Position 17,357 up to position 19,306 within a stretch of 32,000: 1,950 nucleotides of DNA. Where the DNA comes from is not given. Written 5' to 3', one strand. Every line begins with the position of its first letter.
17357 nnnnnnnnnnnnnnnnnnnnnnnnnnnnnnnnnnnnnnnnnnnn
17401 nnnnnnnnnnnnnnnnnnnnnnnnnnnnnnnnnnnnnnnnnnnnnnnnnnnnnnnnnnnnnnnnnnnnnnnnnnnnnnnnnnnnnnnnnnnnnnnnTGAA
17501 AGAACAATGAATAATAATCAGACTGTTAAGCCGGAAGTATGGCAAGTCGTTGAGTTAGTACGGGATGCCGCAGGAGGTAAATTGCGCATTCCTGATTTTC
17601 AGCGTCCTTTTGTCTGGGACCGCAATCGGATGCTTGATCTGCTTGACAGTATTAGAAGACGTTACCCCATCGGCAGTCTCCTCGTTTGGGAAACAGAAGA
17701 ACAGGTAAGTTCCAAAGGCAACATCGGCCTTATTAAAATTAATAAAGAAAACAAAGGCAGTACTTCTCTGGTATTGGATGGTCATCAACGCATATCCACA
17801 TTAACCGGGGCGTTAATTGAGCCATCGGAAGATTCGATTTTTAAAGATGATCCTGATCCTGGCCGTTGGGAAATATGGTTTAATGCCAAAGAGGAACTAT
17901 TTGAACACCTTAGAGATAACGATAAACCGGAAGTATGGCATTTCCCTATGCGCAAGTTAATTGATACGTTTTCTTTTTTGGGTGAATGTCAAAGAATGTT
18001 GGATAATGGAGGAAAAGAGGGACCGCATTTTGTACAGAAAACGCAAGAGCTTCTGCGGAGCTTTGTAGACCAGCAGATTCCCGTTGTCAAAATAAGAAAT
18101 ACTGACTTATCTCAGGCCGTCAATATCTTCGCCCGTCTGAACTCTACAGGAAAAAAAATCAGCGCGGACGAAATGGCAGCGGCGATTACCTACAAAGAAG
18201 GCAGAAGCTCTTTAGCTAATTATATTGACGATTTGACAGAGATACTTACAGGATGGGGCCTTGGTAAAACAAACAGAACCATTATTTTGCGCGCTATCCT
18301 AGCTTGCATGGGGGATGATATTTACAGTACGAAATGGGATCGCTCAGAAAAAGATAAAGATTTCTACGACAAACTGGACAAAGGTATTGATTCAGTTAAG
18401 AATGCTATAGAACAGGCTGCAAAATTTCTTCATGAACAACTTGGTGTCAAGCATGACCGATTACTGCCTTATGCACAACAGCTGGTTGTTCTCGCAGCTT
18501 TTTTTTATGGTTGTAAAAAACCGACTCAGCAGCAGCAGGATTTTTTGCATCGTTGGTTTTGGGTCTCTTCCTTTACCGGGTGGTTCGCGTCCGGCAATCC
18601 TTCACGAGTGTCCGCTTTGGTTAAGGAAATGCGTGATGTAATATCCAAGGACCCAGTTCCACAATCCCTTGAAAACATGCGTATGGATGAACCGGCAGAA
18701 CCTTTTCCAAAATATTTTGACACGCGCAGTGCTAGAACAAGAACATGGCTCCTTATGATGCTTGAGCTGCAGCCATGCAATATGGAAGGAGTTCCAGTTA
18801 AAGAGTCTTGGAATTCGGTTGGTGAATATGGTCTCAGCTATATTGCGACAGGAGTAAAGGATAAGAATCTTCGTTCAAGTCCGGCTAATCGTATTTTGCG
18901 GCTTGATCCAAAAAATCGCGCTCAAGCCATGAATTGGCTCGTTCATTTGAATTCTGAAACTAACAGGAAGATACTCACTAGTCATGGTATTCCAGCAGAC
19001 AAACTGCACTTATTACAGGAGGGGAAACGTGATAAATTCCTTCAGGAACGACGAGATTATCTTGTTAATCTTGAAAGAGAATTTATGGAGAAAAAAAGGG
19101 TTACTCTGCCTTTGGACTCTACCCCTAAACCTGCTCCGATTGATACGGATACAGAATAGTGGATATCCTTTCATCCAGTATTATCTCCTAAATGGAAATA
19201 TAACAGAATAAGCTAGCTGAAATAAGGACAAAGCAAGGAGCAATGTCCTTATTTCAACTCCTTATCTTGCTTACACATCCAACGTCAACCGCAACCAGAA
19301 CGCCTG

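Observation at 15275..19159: Coupled ABC-ATPase / Toprim(DUF4435-like) / DUF262 operon: candidate anti-phage defence system with uncharacterised mechanism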

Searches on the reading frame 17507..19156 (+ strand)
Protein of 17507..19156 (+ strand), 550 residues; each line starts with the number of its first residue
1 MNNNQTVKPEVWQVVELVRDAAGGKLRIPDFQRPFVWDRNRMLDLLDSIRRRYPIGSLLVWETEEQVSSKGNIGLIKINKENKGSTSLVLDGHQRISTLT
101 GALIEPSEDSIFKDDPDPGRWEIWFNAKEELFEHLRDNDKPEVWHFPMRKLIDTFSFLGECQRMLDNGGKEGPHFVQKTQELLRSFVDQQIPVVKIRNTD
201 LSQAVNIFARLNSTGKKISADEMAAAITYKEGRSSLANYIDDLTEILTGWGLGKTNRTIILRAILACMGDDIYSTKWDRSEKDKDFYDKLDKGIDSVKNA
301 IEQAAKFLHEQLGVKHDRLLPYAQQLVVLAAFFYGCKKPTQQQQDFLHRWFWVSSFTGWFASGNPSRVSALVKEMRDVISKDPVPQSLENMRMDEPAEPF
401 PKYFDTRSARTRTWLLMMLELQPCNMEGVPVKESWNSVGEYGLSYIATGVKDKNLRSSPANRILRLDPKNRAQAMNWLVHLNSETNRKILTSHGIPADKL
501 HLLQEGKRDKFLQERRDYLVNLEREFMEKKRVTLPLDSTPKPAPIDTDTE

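Call 3: search_protein_families(library=pfam, proteins=[window:17507-19156:+], max_evalue=1)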
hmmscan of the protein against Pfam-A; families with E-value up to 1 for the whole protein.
window:17507-19156:+ (550 aa): 1 family
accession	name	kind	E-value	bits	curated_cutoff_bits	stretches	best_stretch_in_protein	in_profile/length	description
PF03235.19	GmrSD_N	-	1e-27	98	33.2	1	18-226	5-196/199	GmrSD restriction endonuclease, N-terminal domain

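Call 4: search_protein_families(library=padloc, proteins=[window:17507-19156:+], max_evalue=1)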
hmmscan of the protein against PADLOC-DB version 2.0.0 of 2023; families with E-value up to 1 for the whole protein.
window:17507-19156:+ (550 aa): 22 families
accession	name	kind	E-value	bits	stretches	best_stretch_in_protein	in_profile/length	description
PDLC04709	PDC-M55C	-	6.1e-125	415.9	1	3-539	6-546/554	-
PDLC04151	HEC-05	-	1.7e-27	94.4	2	14-100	28-127/600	-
PDLC04152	HEC-05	-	1.3e-16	58.3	2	180-379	213-407/566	-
PDLC04150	HEC-05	-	1.7e-16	58.2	2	27-67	23-63/583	-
PDLC03877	NsnA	-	2.1e-12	45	1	7-241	46-213/385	-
PDLC04153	HEC-05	-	5.6e-11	39.3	1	17-70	12-65/621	-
PDLC04157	HEC-06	-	1.1e-07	28.9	1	25-100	22-86/558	-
PDLC02695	Orf5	-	1.2e-07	28.5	2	7-100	3-92/601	Orf5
PDLC04027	PD-T4-2_A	-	1.5e-07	28.9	2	16-59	42-86/363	-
PDLC04155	HEC-06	-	2.8e-07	27.4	1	13-99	11-83/562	-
PDLC04154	HEC-06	-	6.9e-07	26.3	1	1-100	1-86/569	-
PDLC02689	Orf5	-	1.8e-06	24.8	1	21-226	14-210/558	Orf5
PDLC02686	Orf5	-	2.9e-06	24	1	26-100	21-90/566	Orf5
PDLC02786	SspE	-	3.8e-05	20.2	1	22-100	20-99/766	SspE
PDLC02687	Orf5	-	6.4e-05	19.9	1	23-100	15-80/543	Orf5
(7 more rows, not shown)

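Call 5: search_protein_families(library=ncbifam, proteins=[window:17507-19156:+], max_evalue=1)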
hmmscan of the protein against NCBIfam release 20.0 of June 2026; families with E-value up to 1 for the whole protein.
window:17507-19156:+ (550 aa): 2 families
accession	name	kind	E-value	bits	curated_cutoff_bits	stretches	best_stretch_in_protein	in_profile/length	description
TIGR03187.1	DGQHR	domain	0.016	15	58.85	1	185-230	117-160/276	DGQHR domain-containing protein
NF012150.3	blaSPM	exception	0.038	13.4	500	1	458-514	124-180/272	SPM family subclass B1 metallo-beta-lactamase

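Call 36: find_homologous_proteins(query=window:17507-19156:+, max_evalue=0.00001)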
Query window:17507-19156:+ (550 aa): 522 proteins with E <= 0.00001 among 8000 candidates; the best 120 are listed.
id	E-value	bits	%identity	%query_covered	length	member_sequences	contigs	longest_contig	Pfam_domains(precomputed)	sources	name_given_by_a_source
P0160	0.0e+0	1047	83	100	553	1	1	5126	PF03235.20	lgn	-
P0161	3.9e-288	975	77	99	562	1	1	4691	PF03235.20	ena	-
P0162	2.6e-284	962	76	99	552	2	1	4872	PF03235.20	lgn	-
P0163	1.8e-233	794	65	100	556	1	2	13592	PF03235.20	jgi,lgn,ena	-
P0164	4.2e-227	773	64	99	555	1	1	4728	PF03235.20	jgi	jgi:Protein of unknown function DUF262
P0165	8.3e-199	680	57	98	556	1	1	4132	PF03235.20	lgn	-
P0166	2.6e-196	672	56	99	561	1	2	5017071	PF03235.20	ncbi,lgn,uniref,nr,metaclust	ncbi:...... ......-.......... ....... [Thiocystis violascens]|uniref:GmrSD restriction endonucleases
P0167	3.8e-196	671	56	99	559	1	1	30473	PF03235.20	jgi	jgi:hypothetical protein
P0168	6.8e-195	667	55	99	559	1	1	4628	PF03235.20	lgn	-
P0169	8.6e-195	667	55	99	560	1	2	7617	PF03235.20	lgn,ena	-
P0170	2.3e-192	659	55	99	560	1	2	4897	PF03235.20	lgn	-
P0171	2.4e-191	655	55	99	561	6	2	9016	PF03235.20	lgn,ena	-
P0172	1.4e-190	653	55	99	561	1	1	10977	PF03235.20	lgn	-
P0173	1.9e-189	649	55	98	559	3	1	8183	PF03235.20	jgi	-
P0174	2.1e-189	649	55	99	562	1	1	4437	PF03235.20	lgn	-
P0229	9.8e-143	495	44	99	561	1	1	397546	PF03235.20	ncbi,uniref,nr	ncbi:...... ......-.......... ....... [Oerskovia gallyi]|uniref:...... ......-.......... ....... n=1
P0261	3.0e-119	417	41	99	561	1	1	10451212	PF03235.20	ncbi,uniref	ncbi:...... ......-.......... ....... [Amycolatopsis sp. cg9]|uniref:DUF262 domain-containing protei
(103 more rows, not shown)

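Call 39: search_solved_structures(query=A2, max_evalue=1, show_alignments=3)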
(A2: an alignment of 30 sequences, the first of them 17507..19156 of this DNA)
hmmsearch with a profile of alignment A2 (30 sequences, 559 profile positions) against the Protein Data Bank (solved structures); distinct sequences matched with E-value up to 1: 8.
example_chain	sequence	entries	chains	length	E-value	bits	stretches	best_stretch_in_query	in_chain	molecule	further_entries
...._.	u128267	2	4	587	1.8e-14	56.4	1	17-327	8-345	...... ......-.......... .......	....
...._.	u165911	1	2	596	0.00011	24.1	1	9-105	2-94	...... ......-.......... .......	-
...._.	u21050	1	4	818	0.0079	18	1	29-104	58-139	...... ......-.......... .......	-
20yw_A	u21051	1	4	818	0.16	13.7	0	29-103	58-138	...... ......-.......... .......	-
8bp0_A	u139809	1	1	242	0.28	12.9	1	44-80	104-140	BHMeHis1.8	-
9r2d_A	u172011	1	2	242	0.31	12.8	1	44-80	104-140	Crystal structure of ASB1.3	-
6jiv_D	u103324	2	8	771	0.39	12.4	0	26-124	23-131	SspE protein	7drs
8wc1_A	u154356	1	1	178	0.81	11.4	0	69-111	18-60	Pectate lyase family 9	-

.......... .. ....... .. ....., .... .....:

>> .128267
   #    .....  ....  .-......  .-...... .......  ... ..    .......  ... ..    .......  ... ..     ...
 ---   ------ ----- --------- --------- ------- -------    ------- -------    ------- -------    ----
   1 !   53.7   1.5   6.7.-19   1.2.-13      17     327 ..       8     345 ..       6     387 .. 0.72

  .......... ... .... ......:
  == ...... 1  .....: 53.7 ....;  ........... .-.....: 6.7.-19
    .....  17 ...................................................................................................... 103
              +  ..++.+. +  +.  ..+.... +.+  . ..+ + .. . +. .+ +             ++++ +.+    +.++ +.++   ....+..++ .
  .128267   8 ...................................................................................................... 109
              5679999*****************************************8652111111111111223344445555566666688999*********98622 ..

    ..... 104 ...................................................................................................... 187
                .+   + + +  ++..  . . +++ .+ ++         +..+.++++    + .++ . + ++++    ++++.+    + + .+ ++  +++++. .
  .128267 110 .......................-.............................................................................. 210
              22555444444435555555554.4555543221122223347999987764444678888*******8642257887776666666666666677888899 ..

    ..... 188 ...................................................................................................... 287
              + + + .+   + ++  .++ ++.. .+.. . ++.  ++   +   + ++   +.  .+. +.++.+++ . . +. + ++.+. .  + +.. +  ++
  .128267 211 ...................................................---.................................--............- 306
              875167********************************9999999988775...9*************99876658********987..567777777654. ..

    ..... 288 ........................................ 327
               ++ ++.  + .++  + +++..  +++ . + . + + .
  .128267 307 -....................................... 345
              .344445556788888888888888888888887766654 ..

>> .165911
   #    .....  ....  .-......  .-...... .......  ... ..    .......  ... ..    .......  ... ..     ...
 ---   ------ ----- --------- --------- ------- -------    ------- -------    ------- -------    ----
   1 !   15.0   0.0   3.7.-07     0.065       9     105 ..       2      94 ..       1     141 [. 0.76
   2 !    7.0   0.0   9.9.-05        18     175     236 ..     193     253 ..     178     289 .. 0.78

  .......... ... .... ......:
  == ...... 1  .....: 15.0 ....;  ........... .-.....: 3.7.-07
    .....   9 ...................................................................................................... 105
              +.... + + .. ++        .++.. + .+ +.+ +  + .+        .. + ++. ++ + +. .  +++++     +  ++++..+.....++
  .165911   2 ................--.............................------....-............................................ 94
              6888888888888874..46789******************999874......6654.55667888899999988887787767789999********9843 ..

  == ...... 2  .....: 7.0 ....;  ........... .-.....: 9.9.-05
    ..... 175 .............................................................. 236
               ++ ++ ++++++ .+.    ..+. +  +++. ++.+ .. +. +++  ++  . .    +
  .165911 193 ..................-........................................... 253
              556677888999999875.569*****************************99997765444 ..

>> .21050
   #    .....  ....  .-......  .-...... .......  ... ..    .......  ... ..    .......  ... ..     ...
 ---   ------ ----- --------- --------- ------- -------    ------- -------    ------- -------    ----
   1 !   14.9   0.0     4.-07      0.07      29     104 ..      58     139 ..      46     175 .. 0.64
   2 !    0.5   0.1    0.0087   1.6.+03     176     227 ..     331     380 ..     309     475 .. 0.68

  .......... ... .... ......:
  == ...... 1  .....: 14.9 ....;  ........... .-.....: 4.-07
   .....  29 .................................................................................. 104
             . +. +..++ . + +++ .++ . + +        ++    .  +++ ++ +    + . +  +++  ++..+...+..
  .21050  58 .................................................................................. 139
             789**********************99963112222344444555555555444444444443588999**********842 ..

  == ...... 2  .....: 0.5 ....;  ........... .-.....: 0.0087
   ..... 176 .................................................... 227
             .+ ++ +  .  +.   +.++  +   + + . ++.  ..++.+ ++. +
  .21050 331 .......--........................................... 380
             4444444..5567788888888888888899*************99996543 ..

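Call 40: find_encoding_contigs(protein=P0166, flank=10000, max_places=1)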
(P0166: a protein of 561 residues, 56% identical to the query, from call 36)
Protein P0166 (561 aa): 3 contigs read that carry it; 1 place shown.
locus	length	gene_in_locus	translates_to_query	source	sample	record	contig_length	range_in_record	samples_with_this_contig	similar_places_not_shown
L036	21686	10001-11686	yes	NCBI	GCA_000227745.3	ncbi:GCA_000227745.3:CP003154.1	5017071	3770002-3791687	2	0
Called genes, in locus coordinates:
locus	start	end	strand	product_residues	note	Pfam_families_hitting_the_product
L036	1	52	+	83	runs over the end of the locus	-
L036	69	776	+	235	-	PF13531:SBP_bac_11, PF01547:SBP_bac_1 (faint)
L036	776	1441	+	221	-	PF00528:BPD_transp_1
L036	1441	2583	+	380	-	PF00005:ABC_tran, PF13304:AAA_21 (faint)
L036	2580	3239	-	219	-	-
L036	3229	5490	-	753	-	PF00072:Response_reg, PF00990:GGDEF, PF00563:EAL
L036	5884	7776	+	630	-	PF13667:ThiC-associated, PF01964:ThiC_Rad_SAM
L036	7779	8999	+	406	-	PF13175:AAA_15 (weak), PF13304:AAA_21, PF13175:AAA_15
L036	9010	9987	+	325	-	-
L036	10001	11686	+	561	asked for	PF03235:GmrSD_N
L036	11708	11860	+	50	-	-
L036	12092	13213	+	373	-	PF02607:B12-binding_2, PF02310:B12-binding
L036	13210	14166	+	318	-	PF00990:GGDEF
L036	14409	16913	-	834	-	PF00343:Phosphorylase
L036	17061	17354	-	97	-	-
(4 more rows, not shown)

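Call 41: find_encoding_contigs(protein=P0229, flank=10000, max_places=1)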
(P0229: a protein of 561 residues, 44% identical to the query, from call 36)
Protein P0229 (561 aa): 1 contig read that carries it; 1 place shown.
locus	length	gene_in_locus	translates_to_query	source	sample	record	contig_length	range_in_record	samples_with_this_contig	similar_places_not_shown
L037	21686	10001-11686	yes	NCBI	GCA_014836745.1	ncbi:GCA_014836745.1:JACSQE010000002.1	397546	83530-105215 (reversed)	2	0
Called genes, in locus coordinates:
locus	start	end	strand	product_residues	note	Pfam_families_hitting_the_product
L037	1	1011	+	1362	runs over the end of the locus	PF10150:RNase_E_G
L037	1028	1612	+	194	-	PF13302:Acetyltransf_3, PF00583:Acetyltransf_1 (weak)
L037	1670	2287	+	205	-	PF00265:TK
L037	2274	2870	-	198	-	PF01135:PCMT, PF13847:Methyltransf_31 (weak), PF13649:Methyltransf_25 (weak)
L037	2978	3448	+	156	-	-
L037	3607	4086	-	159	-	PF00578:AhpC-TSA, PF08534:Redoxin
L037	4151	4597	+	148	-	PF00166:Cpn10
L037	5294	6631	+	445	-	PF00291:PALP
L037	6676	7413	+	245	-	PF02390:Methyltransf_4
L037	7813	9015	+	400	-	PF13304:AAA_21, PF13175:AAA_15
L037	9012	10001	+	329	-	-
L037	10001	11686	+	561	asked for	PF03235:GmrSD_N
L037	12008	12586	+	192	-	PF07931:CPT (weak), PF13671:AAA_33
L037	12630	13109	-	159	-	PF13577:SnoaL_4, PF12680:SnoaL_2 (weak), PF14534:DUF4440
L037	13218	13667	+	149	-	PF12802:MarR_2, PF01047:MarR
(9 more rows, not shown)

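Call 42: find_encoding_contigs(protein=P0261, flank=10000, max_places=1)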
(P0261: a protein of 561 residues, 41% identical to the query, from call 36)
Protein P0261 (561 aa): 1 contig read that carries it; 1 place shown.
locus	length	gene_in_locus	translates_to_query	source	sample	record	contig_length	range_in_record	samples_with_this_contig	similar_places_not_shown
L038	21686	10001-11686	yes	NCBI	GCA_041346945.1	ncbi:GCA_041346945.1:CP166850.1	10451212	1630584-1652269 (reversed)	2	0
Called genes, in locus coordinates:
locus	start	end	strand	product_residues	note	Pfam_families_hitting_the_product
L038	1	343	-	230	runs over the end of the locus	PF14011:ESX-1_EspG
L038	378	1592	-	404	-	PF12836:HHH_3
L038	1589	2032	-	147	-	-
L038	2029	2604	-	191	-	PF13353:Fer4_12, PF04055:Radical_SAM (weak)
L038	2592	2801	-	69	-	PF11211:DUF2997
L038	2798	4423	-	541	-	PF00004:AAA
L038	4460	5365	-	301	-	-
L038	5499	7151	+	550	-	PF00501:AMP-binding, PF13193:AMP-binding_C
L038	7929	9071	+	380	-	PF13175:AAA_15 (weak), PF13304:AAA_21, PF13175:AAA_15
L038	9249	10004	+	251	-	-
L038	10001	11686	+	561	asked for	PF03235:GmrSD_N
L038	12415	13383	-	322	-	PF00268:Ribonuc_red_sm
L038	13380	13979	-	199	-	PF00440:TetR_N, PF18556:TetR_C_35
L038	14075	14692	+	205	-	PF00702:Hydrolase, PF12710:HAD, PF13419:HAD_2, PF13242:Hydrolase_like (weak)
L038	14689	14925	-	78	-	-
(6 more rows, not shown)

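Call 45: predict_structure(alignment_id=A2)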
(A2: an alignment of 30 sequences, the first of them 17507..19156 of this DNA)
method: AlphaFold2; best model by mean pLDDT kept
length: 550 residues; sequences in the alignment: 30
mean_pLDDT: 87.4   pTM: 0.77
mean pLDDT of the five models: 87.4, 87.4, 87.3, 86.5, 85.2
residues with pLDDT >= 90: 317; 70-90: 175; 50-70: 50; < 50: 8
segments of 3 or more residues with pLDDT < 50: 1-4
pLDDT, mean of each block of 10 residues (from residue 1): 60 90 86 78 94 86 84 81 76 88 80 71 95 89 96 94 95 97 94 85 74 59 68 77 93 89 92 69 71 91 97 94 96 96 98 94 85 97 95 96 92 95 92 87 90 94 88 90 82 93 94 97 97 95 69
secondary structure, 60 per line:
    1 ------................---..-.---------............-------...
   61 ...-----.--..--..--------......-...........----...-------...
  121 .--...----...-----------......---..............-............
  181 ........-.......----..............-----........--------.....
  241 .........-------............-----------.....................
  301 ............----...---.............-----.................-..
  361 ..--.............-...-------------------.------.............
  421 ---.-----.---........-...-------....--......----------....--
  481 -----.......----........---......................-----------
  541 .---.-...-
elements in order: E7-13 H14-22 H39-50 E58-63 E86-91 H93-103 H118-121 E124-126 E131-133 E145-147 H154-167 H169-188 E190-196 H201-214 H220-227 H236-249 H257-268 H280-312 H323-335 H341-357 H359-362 H365-377 H409-420 H434-441 E443-445 H453-456 E462-464 H475-478 H486-492 H497-504 H508-529

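Call 49: fold_search(model_id=the predicted structure, library=pdb)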
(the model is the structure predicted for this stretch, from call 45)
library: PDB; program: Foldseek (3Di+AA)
matches with E <= 10: 64; with E <= 0.001: 5
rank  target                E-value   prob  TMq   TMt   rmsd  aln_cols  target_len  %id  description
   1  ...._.                2.8e-12  1.00  0.36  0.35  17.6       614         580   15  BrxU, GmrSD-family Type IV restriction enzyme (released 2021-12-08)
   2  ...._B                3.1e-10  1.00  0.35  0.35  17.5       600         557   16  BrxU, GmrSD-family Type IV restriction enzyme (released 2021-12-08)
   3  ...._A                4.0e-10  1.00  0.39  0.38  19.2       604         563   16  BrxU, GmrSD-family Type IV restriction enzyme (released 2021-12-08)
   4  7drr_A                7.4e-06  1.00  0.21  0.17  20.3       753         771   11  Structure of SspE-R100A protein (released 2022-06-29)
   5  6jiv_C                5.9e-04  0.98  0.20  0.19  20.3       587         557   10  SspE crystal structure (released 2020-03-25)
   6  7ol9_B                6.6e-01  0.20  0.11  0.27  19.3       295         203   10  Crystal structure of C-terminally truncated Bacillus subtilis nucleoid occlusion protein (Noc) complexed to the Noc-bi (released 2022-03-09)
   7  5k5d_B                2.0e+00  0.18  0.18  0.32  14.2       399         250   12  Structure of the C2221 form of Pnob8-like ParB-N domain (released 2016-06-15)
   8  8bht_A                2.1e+00  0.01  0.08  0.08  27.0       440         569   12  ABCG2 turnover-1 state with tariquidar bound (released 2023-01-11)
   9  7tdt                  2.2e+00  0.02  0.09  0.04  34.1       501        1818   10  Cryo-EM structure of nanodisc-embedded human ABCA1 (released 2023-03-29)
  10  7bnk_A                2.3e+00  0.10  0.11  0.27  18.2       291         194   13  Crystal structure of ParB from Myxococcus xanthus bound to CDP and Monothiophosphate (released 2021-09-08)
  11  6sdk_A                2.3e+00  0.07  0.09  0.21  22.5       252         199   10  Crystal structure of bacterial ParB dimer bound to CDP (released 2019-10-23)
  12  7ng0                  2.5e+00  0.14  0.10  0.26  15.6       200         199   10  Crystal structure of N- and C-terminally truncated Geobacillus thermoleovorans nucleoid occlusion protein Noc (released 2021-02-17)
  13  7bm8_A                2.5e+00  0.12  0.11  0.29  21.7       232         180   11  Crystal structure of the C-terminally truncated chromosome-partitioning protein ParB from Caulobacter crescentus compl (released 2021-04-28)
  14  6sdk_B                2.7e+00  0.14  0.10  0.26  14.6       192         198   15  Crystal structure of bacterial ParB dimer bound to CDP (released 2019-10-23)
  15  4d4z_A                3.1e+00  0.03  0.09  0.14  18.1       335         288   12  STRUCTURE OF HUMAN DEOXYHYPUSINE HYDROXYLASE in complex with glycerol (released 2015-04-15)
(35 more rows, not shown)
